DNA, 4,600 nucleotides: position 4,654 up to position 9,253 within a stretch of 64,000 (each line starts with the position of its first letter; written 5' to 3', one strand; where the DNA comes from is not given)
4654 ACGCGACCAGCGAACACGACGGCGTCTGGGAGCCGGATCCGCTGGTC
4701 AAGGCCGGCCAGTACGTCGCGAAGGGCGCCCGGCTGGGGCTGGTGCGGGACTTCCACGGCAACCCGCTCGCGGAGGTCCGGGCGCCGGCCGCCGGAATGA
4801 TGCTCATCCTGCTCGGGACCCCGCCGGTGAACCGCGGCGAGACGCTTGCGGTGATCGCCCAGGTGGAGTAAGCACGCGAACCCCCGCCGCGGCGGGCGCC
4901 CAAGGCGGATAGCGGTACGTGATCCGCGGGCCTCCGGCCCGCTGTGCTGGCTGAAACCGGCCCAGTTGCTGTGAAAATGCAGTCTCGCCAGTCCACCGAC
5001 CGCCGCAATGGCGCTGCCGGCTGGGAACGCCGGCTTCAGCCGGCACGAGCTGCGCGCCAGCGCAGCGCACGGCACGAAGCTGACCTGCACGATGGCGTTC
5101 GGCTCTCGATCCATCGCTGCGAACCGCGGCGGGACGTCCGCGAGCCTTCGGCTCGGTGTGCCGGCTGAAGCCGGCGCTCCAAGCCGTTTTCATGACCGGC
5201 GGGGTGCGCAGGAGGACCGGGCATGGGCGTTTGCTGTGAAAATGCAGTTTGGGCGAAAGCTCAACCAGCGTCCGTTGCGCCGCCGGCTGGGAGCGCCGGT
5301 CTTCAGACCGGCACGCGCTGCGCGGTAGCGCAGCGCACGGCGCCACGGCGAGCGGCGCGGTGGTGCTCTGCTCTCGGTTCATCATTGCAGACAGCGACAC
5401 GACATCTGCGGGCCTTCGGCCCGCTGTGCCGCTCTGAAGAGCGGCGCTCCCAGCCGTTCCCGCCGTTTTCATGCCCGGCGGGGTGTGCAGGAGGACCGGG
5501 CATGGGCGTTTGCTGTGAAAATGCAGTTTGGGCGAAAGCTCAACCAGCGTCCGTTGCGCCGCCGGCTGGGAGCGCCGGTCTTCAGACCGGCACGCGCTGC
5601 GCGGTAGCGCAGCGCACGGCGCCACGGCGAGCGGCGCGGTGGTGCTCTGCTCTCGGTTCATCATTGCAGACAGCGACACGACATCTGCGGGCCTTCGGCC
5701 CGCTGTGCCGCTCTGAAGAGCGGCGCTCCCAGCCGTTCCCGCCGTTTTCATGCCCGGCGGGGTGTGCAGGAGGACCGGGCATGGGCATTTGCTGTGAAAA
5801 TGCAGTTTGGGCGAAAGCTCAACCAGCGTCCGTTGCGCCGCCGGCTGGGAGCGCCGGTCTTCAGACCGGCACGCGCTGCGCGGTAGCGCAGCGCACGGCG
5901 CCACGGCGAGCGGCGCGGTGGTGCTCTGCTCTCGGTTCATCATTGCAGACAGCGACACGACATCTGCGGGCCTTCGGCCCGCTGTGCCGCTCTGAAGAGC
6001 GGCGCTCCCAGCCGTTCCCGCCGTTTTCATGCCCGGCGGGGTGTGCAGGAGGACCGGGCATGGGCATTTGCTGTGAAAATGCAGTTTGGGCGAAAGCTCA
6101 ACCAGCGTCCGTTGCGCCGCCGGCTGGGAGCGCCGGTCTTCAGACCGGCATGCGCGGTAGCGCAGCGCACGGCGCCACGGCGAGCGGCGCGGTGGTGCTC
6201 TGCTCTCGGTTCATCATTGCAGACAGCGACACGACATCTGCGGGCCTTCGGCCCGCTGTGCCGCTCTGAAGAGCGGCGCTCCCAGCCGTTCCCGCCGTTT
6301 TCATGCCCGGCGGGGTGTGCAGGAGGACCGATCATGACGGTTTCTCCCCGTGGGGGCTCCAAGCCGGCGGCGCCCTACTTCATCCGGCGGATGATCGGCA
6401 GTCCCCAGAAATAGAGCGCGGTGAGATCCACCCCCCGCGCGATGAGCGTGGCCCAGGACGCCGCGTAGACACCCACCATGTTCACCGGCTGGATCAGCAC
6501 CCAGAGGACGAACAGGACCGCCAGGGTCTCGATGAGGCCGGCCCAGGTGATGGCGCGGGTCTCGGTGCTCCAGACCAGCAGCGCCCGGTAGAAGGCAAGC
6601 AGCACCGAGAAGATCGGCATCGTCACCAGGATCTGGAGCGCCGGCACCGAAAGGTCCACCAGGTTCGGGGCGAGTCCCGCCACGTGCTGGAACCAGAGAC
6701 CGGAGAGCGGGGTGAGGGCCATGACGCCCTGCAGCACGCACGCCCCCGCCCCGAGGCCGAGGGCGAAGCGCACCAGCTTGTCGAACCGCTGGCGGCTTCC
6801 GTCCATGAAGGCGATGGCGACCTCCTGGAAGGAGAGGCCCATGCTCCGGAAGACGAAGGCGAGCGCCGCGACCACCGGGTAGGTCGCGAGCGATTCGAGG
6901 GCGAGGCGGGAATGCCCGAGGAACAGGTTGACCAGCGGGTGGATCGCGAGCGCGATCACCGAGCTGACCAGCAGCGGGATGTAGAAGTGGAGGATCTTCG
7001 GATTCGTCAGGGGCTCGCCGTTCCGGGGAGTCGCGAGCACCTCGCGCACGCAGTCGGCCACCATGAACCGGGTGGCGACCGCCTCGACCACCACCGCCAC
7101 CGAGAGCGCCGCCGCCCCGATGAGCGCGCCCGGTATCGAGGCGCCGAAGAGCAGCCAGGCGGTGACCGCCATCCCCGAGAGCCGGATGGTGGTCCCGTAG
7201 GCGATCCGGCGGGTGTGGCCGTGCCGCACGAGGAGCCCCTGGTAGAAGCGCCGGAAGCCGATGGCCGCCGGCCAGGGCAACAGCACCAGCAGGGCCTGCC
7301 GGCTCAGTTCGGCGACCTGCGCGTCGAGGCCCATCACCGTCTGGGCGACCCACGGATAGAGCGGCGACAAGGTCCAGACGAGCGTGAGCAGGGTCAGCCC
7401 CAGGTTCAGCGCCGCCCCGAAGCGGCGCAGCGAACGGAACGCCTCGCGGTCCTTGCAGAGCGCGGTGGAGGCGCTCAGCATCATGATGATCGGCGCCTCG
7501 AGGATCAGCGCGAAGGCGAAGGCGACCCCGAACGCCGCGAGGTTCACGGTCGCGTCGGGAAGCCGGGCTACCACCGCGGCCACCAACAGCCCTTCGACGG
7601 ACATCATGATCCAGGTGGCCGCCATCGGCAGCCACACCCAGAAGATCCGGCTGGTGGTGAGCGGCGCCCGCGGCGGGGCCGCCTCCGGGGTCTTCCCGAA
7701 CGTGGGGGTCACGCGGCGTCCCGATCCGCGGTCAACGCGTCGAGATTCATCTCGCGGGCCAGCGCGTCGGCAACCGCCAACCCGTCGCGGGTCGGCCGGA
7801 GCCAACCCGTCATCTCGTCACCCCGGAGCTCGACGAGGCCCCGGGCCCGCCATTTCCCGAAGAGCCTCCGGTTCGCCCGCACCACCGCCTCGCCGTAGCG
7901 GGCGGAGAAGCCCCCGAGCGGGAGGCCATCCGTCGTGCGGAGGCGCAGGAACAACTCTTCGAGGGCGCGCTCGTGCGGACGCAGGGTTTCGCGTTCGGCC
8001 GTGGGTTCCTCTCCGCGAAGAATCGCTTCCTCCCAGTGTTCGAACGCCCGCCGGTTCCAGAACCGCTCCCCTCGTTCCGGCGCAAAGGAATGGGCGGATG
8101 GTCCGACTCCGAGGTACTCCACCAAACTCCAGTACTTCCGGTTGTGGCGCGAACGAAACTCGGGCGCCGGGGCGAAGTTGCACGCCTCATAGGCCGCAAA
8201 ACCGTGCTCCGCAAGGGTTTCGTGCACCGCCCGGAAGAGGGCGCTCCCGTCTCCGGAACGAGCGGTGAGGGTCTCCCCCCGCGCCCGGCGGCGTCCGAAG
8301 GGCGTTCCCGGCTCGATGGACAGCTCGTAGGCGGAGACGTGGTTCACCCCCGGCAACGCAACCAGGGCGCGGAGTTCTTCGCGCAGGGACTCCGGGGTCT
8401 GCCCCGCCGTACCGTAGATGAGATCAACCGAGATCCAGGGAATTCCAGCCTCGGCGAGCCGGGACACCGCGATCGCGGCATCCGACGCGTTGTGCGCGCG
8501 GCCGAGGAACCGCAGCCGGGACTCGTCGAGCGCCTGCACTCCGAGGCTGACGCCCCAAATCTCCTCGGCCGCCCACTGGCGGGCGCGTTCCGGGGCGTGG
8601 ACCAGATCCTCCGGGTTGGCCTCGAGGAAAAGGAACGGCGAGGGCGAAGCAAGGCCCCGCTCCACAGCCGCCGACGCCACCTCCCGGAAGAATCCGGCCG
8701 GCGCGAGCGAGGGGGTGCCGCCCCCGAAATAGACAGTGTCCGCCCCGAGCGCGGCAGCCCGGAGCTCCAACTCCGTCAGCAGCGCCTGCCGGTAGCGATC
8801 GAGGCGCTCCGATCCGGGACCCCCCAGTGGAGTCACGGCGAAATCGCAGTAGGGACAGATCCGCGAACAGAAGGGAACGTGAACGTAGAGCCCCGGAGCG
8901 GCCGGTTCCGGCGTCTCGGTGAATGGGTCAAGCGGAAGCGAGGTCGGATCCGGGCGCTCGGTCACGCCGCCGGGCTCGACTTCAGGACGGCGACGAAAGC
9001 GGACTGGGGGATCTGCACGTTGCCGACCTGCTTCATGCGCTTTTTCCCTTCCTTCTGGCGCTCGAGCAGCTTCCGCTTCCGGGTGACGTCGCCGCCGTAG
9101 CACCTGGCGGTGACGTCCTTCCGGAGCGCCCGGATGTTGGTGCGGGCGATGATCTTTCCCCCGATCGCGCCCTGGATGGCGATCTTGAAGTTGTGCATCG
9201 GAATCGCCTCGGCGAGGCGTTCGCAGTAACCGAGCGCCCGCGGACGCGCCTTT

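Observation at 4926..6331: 1.4-kb head-to-tail array of near-identical 279-bp structured non-coding units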

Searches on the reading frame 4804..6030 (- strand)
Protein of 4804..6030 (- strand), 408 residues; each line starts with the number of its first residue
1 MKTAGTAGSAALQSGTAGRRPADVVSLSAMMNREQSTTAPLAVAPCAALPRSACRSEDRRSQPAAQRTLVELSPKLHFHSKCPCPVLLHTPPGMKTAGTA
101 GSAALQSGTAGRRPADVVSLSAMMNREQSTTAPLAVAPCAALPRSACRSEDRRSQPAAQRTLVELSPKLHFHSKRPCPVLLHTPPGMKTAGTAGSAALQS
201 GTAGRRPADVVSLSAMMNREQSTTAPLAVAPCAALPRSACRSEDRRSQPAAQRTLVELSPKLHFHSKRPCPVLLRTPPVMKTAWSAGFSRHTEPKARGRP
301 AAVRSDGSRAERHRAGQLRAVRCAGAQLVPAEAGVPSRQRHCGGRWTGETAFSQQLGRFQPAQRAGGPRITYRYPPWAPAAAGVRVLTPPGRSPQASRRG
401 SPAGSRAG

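Call 10: search_protein_families(library=pfam, proteins=[window:4804-6030:-], max_evalue=0.01)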
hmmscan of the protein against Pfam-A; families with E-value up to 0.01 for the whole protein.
window:4804-6030:- (408 aa): 2 families
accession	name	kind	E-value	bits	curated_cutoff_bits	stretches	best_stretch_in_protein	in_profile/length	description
PF19895.4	DUF6368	-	3.4e-06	27.8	25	0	196-223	70-97/184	Family of unknown function (DUF6368)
PF19625.5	DUF6130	-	3.4e-05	24.1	23.7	0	189-264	14-90/153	Family of unknown function (DUF6130)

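Call 42: find_homologous_proteins(query=window:4804-6030:-, max_evalue=0.01)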
Query window:4804-6030:- (408 aa): 4 proteins with E <= 0.01 among 8000 candidates.
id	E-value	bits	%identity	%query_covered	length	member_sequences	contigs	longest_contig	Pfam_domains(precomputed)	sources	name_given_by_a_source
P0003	2.2e-76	276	66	65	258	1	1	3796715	-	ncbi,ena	-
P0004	2.3e-16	78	65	19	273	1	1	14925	-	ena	-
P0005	3.4e-14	71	66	15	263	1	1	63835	-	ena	-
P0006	5.9e-8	51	55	20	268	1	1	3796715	-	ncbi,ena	-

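Call 43: find_encoding_contigs(protein=P0003, flank=10000)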
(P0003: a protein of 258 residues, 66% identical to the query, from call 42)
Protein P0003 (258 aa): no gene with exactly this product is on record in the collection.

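Call 44: find_encoding_contigs(protein=P0006, flank=10000)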
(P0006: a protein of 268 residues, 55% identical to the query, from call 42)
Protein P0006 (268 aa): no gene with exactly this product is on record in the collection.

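Call 45: find_encoding_contigs(protein=P0004, flank=10000)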
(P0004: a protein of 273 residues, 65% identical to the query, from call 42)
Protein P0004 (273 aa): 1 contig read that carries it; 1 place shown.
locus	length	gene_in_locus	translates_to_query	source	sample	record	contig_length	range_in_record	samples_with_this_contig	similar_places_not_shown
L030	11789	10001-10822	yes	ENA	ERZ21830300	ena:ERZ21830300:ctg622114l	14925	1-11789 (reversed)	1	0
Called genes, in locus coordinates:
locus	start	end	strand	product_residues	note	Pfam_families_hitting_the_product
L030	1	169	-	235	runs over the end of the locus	PF01797:Y1_Tnp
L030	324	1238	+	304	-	-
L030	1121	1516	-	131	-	PF01042:Ribonuc_L-PSP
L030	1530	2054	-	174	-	PF00186:DHFR_1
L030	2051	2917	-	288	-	PF00303:Thymidylat_synt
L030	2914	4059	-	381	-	PF00266:Aminotran_5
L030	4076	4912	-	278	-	PF02633:Creatininase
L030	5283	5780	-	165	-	-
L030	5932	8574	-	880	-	PF02347:GDC-P (weak), PF21478:GcvP2_C, PF00795:CN_hydrolase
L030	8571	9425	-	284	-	-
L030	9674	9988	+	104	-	-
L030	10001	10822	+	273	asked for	-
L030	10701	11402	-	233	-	PF08669:GCV_T_C, PF01597:GCV_H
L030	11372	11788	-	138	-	?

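Call 46: find_encoding_contigs(protein=P0005, flank=10000)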
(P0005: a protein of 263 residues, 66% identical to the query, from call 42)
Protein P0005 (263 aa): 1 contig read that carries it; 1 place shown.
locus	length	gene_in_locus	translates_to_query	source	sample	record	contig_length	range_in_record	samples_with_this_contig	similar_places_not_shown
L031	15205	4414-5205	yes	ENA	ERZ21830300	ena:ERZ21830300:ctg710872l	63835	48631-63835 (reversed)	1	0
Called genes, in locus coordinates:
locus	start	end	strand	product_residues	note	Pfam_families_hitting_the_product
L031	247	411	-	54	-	-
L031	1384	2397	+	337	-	PF00515:TPR_1 (faint), PF07719:TPR_2 (faint), PF13174:TPR_6 (faint), PF13181:TPR_8 (faint), PF13414:TPR_11 (weak), PF13432:TPR_16, PF13431:TPR_17 (weak), PF13428:TPR_14 (weak), +6 more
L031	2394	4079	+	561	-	PF13517:FG-GAP_3, PF01839:FG-GAP (weak), PF13517:FG-GAP_3, PF07593:UnbV_ASPIC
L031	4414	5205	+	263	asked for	-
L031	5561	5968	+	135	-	-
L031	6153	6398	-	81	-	PF00160:Pro_isomerase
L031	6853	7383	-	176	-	PF02870:Methyltransf_1N (weak), PF01035:DNA_binding_1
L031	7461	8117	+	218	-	PF00702:Hydrolase, PF12710:HAD (weak), PF13419:HAD_2, PF13242:Hydrolase_like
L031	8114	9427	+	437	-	PF00202:Aminotran_3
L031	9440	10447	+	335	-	PF00106:adh_short, PF13561:adh_short_C2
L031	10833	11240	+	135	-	PF04542:Sigma70_r2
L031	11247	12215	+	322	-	PF04116:FA_hydroxylase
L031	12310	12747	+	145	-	-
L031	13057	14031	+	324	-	PF01144:CoA_trans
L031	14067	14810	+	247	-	PF01144:CoA_trans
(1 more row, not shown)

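Call 56: list_cluster_members(proteins=[P0003, P0006])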
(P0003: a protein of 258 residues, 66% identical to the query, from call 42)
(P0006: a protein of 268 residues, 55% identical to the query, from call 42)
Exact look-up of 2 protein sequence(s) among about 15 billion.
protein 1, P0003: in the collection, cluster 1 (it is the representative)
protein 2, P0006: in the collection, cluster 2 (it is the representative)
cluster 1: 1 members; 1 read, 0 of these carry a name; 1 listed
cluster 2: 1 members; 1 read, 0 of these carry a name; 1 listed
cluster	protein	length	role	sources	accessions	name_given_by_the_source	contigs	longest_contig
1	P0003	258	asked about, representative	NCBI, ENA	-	-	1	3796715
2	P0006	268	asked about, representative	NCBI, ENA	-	-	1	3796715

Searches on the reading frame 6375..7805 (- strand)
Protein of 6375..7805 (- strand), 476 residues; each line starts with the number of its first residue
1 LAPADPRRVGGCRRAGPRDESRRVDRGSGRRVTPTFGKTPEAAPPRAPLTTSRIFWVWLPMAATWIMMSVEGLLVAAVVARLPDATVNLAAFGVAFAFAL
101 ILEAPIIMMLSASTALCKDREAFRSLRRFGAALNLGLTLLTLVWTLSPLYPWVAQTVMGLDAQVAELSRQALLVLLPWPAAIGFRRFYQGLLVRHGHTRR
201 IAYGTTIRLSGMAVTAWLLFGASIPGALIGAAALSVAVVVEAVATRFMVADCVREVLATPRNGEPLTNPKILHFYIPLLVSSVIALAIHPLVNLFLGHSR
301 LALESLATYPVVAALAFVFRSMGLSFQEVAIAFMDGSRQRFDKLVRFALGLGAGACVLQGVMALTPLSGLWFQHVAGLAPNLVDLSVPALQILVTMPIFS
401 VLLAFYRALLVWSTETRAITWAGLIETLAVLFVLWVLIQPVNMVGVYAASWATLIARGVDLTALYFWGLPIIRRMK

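Call 10: search_protein_families(library=pfam, proteins=[window:6375-7805:-], max_evalue=0.01)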
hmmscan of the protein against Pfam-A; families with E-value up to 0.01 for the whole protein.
window:6375-7805:- (476 aa): 0 families

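Call 62: search_protein_families(library=ncbifam, proteins=[window:6375-7805:-], max_evalue=10)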
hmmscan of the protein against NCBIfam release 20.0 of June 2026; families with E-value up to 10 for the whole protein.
window:6375-7805:- (476 aa): 1 family
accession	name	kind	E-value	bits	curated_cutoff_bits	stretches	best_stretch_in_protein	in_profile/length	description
NF052396.1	MATE_WgkD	equivalog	9.5e-06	24.8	510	1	271-461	5-200/428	tryglysin-associated MATE efflux transporter WgkD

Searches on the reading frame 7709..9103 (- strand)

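Call 10: search_protein_families(library=pfam, proteins=[window:7709-9103:-], max_evalue=0.01)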
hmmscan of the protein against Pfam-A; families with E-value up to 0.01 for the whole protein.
window:7709-9103:- (464 aa): 2 families
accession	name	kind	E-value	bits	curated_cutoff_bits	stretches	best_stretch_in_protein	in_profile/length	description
PF04055.27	Radical_SAM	-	1.4e-18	68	29.5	1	73-245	1-164/166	Radical SAM superfamily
PF06969.22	HemN_C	-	7.1e-07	29.6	24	1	375-429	2-56/67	HemN C-terminal domain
